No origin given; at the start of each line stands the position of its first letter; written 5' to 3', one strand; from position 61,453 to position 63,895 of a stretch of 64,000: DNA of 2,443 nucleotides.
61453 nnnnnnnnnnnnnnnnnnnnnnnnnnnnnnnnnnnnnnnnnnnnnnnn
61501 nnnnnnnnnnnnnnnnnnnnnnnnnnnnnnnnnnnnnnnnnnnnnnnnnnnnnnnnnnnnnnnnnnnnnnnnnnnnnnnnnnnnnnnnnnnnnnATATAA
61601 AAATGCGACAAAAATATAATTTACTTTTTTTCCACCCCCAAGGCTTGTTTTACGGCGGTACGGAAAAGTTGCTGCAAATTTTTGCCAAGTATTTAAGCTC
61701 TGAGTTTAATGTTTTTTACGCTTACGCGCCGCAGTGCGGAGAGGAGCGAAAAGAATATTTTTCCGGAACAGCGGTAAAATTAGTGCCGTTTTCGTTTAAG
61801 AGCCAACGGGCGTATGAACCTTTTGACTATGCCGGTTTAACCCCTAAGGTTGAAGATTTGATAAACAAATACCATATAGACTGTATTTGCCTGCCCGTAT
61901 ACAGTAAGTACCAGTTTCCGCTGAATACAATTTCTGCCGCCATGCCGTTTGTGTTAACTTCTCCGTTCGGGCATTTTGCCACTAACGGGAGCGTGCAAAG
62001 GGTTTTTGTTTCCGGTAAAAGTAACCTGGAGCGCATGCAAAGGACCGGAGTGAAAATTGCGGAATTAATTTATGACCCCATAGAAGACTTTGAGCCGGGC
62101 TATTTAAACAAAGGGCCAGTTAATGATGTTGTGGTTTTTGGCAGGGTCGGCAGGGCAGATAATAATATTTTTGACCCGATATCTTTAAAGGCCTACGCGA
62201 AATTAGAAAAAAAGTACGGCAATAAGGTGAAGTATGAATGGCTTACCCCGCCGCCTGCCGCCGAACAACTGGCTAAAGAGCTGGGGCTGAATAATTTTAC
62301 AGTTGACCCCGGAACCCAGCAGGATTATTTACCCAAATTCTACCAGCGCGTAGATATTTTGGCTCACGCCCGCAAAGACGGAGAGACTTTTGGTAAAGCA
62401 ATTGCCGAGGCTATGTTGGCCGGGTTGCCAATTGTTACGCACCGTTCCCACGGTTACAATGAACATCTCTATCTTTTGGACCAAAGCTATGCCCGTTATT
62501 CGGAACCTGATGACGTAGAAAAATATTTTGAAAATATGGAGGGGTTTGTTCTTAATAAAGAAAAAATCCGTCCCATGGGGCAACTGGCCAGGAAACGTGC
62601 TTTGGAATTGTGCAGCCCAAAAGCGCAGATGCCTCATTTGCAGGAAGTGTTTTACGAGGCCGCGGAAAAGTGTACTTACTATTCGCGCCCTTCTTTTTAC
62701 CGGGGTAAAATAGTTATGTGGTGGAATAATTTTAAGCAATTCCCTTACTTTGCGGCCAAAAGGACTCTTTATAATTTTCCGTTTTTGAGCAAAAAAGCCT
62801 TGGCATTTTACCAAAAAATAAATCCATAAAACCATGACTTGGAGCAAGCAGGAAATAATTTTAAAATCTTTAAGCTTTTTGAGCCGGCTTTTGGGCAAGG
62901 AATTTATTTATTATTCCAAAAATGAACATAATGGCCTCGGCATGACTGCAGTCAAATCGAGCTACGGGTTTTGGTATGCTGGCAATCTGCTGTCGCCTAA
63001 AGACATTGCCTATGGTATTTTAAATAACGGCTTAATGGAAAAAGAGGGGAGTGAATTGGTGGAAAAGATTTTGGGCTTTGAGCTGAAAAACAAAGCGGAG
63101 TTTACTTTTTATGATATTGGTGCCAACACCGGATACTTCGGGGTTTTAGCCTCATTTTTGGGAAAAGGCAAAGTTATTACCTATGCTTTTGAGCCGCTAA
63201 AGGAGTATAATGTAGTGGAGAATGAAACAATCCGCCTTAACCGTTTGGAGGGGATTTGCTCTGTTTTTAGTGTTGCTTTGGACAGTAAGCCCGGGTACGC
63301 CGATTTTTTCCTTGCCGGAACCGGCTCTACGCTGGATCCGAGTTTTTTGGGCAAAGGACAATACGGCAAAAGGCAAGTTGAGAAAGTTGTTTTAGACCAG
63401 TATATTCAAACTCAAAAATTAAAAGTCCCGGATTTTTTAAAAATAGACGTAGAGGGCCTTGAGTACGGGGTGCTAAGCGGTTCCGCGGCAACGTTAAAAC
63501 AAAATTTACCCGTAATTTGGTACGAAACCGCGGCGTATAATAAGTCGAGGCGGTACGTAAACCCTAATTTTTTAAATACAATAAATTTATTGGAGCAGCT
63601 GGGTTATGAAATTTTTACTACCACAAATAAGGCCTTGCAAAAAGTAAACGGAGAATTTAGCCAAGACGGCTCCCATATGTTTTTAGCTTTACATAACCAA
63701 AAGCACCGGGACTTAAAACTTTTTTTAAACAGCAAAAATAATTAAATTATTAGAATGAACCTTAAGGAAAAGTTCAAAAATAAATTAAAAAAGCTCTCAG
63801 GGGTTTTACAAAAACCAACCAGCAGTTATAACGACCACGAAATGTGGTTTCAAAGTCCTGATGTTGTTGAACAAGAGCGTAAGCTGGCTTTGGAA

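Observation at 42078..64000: Large glycan locus next to the giant surface proteins, with a complete GDP-D-glycero-D-manno-heptose pathway and an O-antigen-ligase-like TPR protein: candidate S-layer/surface-protein O-glycosylation system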

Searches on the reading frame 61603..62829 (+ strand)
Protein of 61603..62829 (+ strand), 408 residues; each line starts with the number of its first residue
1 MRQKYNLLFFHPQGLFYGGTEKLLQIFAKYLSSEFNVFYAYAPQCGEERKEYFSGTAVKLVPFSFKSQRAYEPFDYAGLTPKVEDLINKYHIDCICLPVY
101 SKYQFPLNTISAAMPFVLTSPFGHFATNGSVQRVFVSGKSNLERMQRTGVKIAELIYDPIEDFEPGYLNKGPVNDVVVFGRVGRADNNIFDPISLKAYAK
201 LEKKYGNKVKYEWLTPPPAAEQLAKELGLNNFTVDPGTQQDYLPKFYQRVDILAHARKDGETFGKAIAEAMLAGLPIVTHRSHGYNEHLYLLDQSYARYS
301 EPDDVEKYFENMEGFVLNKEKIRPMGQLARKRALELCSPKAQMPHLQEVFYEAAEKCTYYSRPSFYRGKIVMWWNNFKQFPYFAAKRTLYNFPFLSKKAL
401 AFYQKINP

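Call 5: search_protein_families(library=pfam, proteins=[window:61603-62829:+])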
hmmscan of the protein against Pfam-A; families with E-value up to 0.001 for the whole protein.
window:61603-62829:+ (408 aa): 2 families
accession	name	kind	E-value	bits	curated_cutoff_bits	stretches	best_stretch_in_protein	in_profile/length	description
PF00534.26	Glycos_transf_1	-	1.8e-09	37.8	26.4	1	221-331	63-171/172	Glycosyl transferases group 1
PF13692.12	Glyco_trans_1_4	-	1.6e-08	35.3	27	1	194-308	20-132/142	Glycosyl transferases group 1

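Call 44: find_encoding_contigs(protein=window:61603-62829:+, flank=10000, max_places=4)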
Protein window:61603-62829:+ (408 aa): 1 contig read that carries it; 1 place shown.
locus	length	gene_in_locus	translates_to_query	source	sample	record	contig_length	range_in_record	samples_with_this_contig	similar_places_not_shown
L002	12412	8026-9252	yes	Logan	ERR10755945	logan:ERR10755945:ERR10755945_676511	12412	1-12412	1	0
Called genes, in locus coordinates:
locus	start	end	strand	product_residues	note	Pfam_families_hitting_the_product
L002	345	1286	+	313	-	PF01073:3Beta_HSD, PF01370:Epimerase, PF02719:Polysacc_synt_2, PF04321:RmlD_sub_bind, PF07993:NAD_binding_4 (faint), PF16363:GDP_Man_Dehyd, PF13460:NAD_binding_10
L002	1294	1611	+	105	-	PF13489:Methyltransf_23 (weak)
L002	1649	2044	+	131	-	-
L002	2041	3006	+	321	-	PF00535:Glycos_transf_2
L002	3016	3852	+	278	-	PF03721:UDPG_MGDP_dh_N, PF00984:UDPG_MGDP_dh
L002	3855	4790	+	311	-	PF01073:3Beta_HSD, PF01370:Epimerase, PF02719:Polysacc_synt_2 (weak), PF04321:RmlD_sub_bind, PF16363:GDP_Man_Dehyd, PF07993:NAD_binding_4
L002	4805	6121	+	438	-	PF00483:NTP_transferase, PF12804:NTP_transf_3, PF00702:Hydrolase, PF08645:PNK3P (weak), PF13242:Hydrolase_like, PF13419:HAD_2 (weak)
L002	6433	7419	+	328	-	PF00288:GHMP_kinases_N, PF08544:GHMP_kinases_C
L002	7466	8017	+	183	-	PF13580:SIS_2, PF01380:SIS (weak)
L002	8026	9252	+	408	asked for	PF13692:Glyco_trans_1_4, PF00534:Glycos_transf_1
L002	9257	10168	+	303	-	PF05050:Methyltransf_21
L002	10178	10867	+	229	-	PF08241:Methyltransf_11 (weak), PF13649:Methyltransf_25 (weak)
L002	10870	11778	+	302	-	-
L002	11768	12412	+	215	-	?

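Call 70: search_protein_families(library=ncbifam, proteins=[window:61603-62829:+], max_evalue=0.00001)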
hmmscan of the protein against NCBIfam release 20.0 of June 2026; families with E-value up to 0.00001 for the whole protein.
window:61603-62829:+ (408 aa): 2 families
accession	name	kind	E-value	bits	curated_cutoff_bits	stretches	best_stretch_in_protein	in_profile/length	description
TIGR03088.1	stp2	hypoth_equivalog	2.6e-07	30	409.05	1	219-350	243-370/374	TIGR03088 family PEP-CTERM/XrtA system glycosyltransferase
NF053787.1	GlcN_PG_synth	equivalog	1.7e-06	27.1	480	1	238-338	250-344/361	N-acetylglucosaminyl phosphatidylglycerol synthase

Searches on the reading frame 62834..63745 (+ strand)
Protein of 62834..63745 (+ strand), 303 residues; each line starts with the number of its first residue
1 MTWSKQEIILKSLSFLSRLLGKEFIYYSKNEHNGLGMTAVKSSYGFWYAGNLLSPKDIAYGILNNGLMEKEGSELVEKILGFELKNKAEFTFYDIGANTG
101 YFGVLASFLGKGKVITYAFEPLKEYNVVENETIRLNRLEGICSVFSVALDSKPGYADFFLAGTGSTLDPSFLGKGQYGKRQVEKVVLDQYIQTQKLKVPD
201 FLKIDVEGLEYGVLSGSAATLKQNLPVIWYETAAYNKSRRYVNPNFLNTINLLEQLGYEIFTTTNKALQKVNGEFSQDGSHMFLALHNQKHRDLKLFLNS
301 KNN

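Call 5: search_protein_families(library=pfam, proteins=[window:62834-63745:+])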
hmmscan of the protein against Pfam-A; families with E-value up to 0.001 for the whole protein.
window:62834-63745:+ (303 aa): 1 family
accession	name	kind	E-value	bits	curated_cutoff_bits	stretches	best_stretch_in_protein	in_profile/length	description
PF05050.19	Methyltransf_21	-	2e-19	70.8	22.7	1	94-259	1-172/173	Methyltransferase FkbM domain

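Call 12: find_encoding_contigs(protein=window:62834-63745:+, flank=10000, max_places=4)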
Protein window:62834-63745:+ (303 aa): 1 contig read that carries it; 1 place shown.
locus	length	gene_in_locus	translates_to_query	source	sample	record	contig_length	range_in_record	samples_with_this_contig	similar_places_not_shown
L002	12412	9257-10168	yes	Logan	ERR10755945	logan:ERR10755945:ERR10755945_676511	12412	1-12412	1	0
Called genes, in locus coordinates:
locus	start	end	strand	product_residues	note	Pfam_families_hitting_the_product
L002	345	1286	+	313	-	PF01073:3Beta_HSD, PF01370:Epimerase, PF02719:Polysacc_synt_2, PF04321:RmlD_sub_bind, PF07993:NAD_binding_4 (faint), PF16363:GDP_Man_Dehyd, PF13460:NAD_binding_10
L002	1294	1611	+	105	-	PF13489:Methyltransf_23 (weak)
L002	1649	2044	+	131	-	-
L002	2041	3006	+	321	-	PF00535:Glycos_transf_2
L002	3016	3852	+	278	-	PF03721:UDPG_MGDP_dh_N, PF00984:UDPG_MGDP_dh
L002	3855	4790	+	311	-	PF01073:3Beta_HSD, PF01370:Epimerase, PF02719:Polysacc_synt_2 (weak), PF04321:RmlD_sub_bind, PF16363:GDP_Man_Dehyd, PF07993:NAD_binding_4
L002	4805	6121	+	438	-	PF00483:NTP_transferase, PF12804:NTP_transf_3, PF00702:Hydrolase, PF08645:PNK3P (weak), PF13242:Hydrolase_like, PF13419:HAD_2 (weak)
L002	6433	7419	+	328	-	PF00288:GHMP_kinases_N, PF08544:GHMP_kinases_C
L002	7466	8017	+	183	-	PF13580:SIS_2, PF01380:SIS (weak)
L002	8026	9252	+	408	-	PF13692:Glyco_trans_1_4, PF00534:Glycos_transf_1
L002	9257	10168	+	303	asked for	PF05050:Methyltransf_21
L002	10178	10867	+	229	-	PF08241:Methyltransf_11 (weak), PF13649:Methyltransf_25 (weak)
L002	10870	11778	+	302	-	-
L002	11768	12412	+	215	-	?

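Call 54: search_protein_families(library=pfam, max_evalue=0.5, proteins=[L002:10870-11778:+, L002:11768-12412:+, L002:10178-10867:+])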
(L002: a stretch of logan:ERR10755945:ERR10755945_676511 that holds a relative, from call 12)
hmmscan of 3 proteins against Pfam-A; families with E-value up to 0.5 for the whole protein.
L002:10870-11778:+ (302 aa): 4 families
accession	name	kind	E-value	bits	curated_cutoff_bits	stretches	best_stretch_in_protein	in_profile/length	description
PF20706.3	GT4-conflict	-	0.0021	17.6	26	1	168-234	251-317/385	Family 4 Glycosyltransferase in conflict systems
PF00534.26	Glycos_transf_1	-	0.046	13.7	26.4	1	173-233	66-126/172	Glycosyl transferases group 1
PF13692.12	Glyco_trans_1_4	-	0.13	13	27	1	181-235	60-113/142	Glycosyl transferases group 1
PF13439.12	Glyco_transf_4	-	0.19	12.2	28.5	0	106-141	133-168/170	Glycosyltransferase Family 4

L002:11768-12412:+ (215 aa): 3 families
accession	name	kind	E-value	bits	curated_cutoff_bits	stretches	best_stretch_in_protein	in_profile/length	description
PF03269.20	DUF268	-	7e-15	55.8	25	1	138-209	69-140/176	Caenorhabditis protein of unknown function, DUF268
PF08241.18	Methyltransf_11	-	4.7e-06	27.6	21.2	1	106-177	27-95/95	Methyltransferase domain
PF13847.12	Methyltransf_31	-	0.076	13.1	27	1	109-179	50-111/145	Methyltransferase domain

L002:10178-10867:+ (229 aa): 8 families
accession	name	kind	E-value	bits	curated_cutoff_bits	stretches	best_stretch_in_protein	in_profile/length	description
PF13649.12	Methyltransf_25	-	3.5e-07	31.3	27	1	76-168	2-93/97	Methyltransferase domain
PF08241.18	Methyltransf_11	-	2.9e-06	28.3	21.2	1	76-156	1-75/95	Methyltransferase domain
PF13847.12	Methyltransf_31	-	0.00038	20.6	27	1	75-136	7-71/145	Methyltransferase domain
PF13489.12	Methyltransf_23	-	0.0061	16.7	27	1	61-151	12-89/164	Methyltransferase domain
PF08242.18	Methyltransf_12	-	0.0067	17.6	30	1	76-171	1-95/98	Methyltransferase domain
PF09445.16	Methyltransf_15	-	0.055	13.5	22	1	74-111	3-40/165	RNA cap guanine-N2 methyltransferase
PF05175.20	MTS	-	0.084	12.9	23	1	71-123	31-85/170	Methyltransferase small domain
PF00398.26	RrnaAD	-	0.11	12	24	1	76-123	35-80/263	Ribosomal RNA adenine dimethylase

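Call 70: search_protein_families(library=ncbifam, proteins=[window:62834-63745:+], max_evalue=0.00001)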
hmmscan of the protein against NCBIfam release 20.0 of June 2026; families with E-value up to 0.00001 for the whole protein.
window:62834-63745:+ (303 aa): 1 family
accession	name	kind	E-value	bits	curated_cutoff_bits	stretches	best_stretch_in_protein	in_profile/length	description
TIGR01444.1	fkbM_fam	subfamily_domain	1.3e-22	80.8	37.7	1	91-232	1-142/143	FkbM family methyltransferase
